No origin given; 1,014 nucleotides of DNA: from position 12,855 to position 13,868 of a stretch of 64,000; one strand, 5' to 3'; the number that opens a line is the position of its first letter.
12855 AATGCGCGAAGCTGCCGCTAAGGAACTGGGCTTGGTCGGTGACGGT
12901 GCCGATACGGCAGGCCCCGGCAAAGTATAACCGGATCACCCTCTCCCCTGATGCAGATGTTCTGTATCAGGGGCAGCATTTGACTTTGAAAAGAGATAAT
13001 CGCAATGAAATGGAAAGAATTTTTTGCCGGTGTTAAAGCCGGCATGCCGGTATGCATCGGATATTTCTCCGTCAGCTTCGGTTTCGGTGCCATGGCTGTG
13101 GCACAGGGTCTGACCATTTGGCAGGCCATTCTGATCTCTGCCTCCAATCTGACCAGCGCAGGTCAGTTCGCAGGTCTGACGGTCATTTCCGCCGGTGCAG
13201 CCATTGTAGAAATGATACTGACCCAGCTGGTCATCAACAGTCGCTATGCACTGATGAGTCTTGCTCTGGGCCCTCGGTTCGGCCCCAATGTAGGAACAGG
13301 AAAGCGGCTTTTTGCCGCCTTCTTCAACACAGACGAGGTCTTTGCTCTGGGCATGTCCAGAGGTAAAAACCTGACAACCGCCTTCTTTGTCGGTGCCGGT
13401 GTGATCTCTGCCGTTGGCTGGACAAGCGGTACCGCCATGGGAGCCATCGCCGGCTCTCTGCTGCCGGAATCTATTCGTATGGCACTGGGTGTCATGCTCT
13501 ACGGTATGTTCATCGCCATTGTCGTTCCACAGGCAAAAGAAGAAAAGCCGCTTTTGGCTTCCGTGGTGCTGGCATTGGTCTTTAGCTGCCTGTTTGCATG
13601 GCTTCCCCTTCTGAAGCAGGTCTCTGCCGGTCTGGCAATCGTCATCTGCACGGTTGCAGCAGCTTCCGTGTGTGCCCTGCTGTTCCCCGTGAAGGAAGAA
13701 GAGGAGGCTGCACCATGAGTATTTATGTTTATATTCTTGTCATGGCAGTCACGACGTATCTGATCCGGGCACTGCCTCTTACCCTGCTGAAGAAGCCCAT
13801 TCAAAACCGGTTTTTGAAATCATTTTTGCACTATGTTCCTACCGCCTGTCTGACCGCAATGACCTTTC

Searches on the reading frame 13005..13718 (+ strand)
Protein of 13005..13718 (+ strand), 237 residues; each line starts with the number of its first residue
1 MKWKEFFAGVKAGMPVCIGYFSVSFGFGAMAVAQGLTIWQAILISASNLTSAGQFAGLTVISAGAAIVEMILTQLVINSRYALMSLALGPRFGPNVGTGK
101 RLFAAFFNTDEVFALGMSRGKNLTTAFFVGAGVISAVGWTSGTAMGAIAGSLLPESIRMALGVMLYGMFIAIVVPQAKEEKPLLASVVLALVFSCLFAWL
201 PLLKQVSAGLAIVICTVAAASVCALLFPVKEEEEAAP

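Call 53: search_protein_families(library=pfam, proteins=[window:13005-13718:+], max_evalue=0.001)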
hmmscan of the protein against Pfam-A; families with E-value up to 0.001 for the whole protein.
window:13005-13718:+ (237 aa): 1 family
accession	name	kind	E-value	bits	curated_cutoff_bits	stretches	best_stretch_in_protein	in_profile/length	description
PF03591.19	AzlC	-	8.9e-37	127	32.1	1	15-153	1-137/137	AzlC protein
